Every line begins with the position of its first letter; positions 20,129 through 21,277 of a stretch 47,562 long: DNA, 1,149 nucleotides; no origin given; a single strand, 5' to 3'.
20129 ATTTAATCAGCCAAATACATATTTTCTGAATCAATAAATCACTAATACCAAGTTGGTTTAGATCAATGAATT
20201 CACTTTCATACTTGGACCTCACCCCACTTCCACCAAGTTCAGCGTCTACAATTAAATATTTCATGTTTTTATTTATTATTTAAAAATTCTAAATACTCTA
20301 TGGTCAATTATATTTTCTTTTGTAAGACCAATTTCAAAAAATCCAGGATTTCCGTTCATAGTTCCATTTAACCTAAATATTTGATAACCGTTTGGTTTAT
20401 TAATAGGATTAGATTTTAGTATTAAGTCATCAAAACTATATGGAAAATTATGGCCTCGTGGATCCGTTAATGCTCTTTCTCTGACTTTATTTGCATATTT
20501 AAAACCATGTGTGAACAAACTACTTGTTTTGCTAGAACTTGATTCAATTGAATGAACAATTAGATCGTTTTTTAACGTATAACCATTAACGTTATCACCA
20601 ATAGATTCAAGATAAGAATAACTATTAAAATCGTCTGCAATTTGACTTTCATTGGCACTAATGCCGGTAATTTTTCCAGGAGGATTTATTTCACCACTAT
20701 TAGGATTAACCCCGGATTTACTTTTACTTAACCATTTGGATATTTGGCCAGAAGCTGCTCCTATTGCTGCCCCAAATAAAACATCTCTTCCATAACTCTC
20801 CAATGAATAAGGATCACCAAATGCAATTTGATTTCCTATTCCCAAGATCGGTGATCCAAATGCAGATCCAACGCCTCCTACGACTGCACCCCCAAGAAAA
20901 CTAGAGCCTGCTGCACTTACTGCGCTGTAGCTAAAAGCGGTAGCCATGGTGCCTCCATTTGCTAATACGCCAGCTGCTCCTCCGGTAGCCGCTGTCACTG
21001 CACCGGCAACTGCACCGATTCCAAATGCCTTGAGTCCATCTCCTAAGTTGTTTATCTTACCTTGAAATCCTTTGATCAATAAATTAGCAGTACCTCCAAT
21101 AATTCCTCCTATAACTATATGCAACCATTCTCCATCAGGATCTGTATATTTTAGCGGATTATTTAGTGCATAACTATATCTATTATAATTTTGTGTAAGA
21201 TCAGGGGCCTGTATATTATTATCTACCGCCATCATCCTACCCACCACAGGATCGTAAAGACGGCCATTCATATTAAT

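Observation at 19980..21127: Unassigned RHS toxin tip: glycine-zipper segment plus a ~90-aa terminal domain, with an AT-rich toxin-immunity module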

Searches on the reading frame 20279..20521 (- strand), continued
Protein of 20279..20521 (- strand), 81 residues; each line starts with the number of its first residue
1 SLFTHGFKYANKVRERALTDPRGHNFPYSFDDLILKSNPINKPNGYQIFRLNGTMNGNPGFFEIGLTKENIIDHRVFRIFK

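Call 100: search_dna_similar(query=window:20279-20521:-, collection=plasmids, mode=protein, max_evalue=1, max_rows=30)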
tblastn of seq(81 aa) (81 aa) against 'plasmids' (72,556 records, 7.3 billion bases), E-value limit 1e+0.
Records with a match: 1; places in all: 1; records where one place covers at least 80% of the query: 1.
Best place of each record, by identity: 60-80% 1.
By first word of the organism name: Leptospira 1.
By predicted mobility (MOB-suite, as given by PLSDB): non-mobilizable 1.
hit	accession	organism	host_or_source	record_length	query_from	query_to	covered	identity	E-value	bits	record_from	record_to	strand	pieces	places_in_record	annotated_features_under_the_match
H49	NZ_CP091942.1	Leptospira noguchii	Bos taurus,Cell culture,urine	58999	7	78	89%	61.1%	2e-21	93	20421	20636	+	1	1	none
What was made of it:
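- Tried and rejected: Plasmids hold only one, in Leptospira noguchii (call 100).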

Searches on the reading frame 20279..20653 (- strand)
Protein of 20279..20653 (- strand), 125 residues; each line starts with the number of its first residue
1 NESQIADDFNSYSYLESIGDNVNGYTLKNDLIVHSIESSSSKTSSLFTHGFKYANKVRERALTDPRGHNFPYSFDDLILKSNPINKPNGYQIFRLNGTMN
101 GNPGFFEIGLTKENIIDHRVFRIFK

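Call 5: find_homologous_proteins(query=window:20279-20653:-, max_evalue=0.01)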
Query seq(125 aa) (125 aa): 3 proteins with E <= 0.01 among 6 candidates.
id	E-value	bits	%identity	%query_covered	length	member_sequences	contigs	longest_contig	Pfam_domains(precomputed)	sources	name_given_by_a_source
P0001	5.7e-28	115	62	70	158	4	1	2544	-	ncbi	-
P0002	1.3e-18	85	55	61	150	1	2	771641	-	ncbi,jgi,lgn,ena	-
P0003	1.8e-17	81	53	63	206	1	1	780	PF07591.16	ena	-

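Call 14: find_encoding_contigs(protein=P0002, flank=6000, max_places=4)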
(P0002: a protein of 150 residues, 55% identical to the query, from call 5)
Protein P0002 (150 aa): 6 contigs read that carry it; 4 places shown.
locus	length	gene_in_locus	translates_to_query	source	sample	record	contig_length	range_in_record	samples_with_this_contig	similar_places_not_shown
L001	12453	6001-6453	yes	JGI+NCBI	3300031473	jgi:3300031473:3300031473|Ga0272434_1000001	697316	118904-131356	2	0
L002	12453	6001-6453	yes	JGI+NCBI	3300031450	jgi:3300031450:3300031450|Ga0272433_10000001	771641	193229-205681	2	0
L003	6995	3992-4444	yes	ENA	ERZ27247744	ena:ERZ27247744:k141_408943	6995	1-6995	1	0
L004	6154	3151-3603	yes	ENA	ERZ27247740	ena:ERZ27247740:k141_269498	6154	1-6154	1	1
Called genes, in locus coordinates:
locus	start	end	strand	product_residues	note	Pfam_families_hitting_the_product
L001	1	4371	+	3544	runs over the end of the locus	PF05593:RHS_repeat (weak), PF25023:TEN_YD-shell (weak), PF05593:RHS_repeat, PF12106:Colicin_E5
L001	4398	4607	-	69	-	-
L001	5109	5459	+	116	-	-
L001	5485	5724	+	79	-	-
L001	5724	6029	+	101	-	-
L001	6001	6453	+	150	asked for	-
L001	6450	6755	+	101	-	-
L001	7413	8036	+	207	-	-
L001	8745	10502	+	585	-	-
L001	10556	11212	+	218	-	-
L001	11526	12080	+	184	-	PF15579:Imm52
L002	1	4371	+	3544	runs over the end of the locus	PF05593:RHS_repeat (weak), PF25023:TEN_YD-shell (weak), PF05593:RHS_repeat, PF12106:Colicin_E5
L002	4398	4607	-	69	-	-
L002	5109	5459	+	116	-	-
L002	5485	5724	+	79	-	-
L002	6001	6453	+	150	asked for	-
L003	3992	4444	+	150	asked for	-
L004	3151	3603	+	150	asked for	-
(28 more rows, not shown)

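Call 15: find_encoding_contigs(protein=P0001, flank=6000, max_places=4)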
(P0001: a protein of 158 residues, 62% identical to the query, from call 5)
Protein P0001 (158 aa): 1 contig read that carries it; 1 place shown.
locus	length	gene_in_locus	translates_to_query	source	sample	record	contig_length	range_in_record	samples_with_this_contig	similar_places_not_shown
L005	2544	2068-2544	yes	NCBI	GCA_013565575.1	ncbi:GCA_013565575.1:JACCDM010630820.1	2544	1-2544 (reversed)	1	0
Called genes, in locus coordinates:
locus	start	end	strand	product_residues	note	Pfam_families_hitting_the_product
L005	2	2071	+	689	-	?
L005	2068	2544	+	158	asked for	?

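Call 33: search_protein_families(library=pfam, alignment_id=A2, max_evalue=0.1)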
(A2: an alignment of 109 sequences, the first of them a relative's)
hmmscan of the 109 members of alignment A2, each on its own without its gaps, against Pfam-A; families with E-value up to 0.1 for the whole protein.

A. member 1, P0001 (158 aa): 0 families

B. families by the number of members that match (of 109 scanned): 26 families (the first 25 are shown)
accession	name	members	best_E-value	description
PF07591.16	PT-HINT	3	6.4e-23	Pretoxin HINT domain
PF05593.20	RHS_repeat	3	3.3e-18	RHS Repeat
PF14890.11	Intein_splicing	2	1.9e-05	Intein splicing domain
PF03527.20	RHS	2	0.00038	RHS protein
PF04830.18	DUF637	2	0.004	Possible hemagglutinin (DUF637)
PF21882.2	Gp53-like_C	2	0.057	Putative tail fiber protein gp53-like, C-terminal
PF13699.11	eCIS_core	1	2.5e-09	eCIS core domain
PF14449.11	PT-TG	1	3.4e-09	Pre-toxin TG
PF13403.11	Hint_2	1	9.7e-08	Hint domain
PF01079.26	Hint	1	5.4e-05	Hint module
PF04829.18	PT-VENN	1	0.00088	Pre-toxin domain with VENN motif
PF09534.15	Trp_oprn_chp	1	0.0022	Tryptophan-associated transmembrane protein (Trp_oprn_chp)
PF07879.16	PHB_acc_N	1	0.0026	PHB/PHA accumulation regulator DNA-binding domain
PF11837.13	INV_N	1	0.023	Beta-fructofuranosidase, N-terminal domain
PF05203.21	Hom_end_hint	1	0.036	Hom_end-associated Hint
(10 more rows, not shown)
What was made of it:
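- The toxin domain sits on CdiA-type (VENN, DUF637) and HINT carriers (call 33).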

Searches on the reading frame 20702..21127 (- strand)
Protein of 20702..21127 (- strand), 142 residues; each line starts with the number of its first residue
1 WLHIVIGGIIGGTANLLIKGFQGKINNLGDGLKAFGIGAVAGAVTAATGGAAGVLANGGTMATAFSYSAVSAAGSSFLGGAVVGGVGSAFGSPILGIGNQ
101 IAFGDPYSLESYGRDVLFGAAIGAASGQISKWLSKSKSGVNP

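Call 46: find_homologous_proteins(query=window:20702-21127:-, max_evalue=0.001)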
Query seq(142 aa) (142 aa): 6 proteins with E <= 0.001 among 1594 candidates.
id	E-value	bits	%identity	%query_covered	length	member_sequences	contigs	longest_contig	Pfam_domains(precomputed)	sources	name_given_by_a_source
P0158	1.6e-11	63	39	84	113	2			-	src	-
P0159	4.9e-11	61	63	25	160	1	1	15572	-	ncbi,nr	ncbi:MAG: RHS repeat-associated core domain-containing protein, partial [Bacteroidales bacterium]|nr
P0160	1.3e-10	60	40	89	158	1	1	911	-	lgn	-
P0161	6.8e-8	51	63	37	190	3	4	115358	-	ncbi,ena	-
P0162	1.2e-5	44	48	15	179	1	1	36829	-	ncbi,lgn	-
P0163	3.8e-5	42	42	30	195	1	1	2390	-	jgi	-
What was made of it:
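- Tried and rejected: The same search with the Gly-rich segment returned only six short fragments (call 46).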

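Call 61: search_protein_families(library=pfam, proteins=[window:20702-21127:-], max_evalue=10)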
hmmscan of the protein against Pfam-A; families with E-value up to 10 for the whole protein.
seq(142 aa): 1 family
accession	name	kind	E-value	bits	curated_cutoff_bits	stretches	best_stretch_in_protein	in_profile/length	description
PF13436.11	Gly-zipper_OmpA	-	0.51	10.6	27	1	119-128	28-37/44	Glycine-zipper domain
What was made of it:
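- On Glycine-zipper membrane toxins (Tse5-CT, TelE, EsxX, CdzC/D): Pfam Gly-zipper_OmpA only at E 0.51 (call 61).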
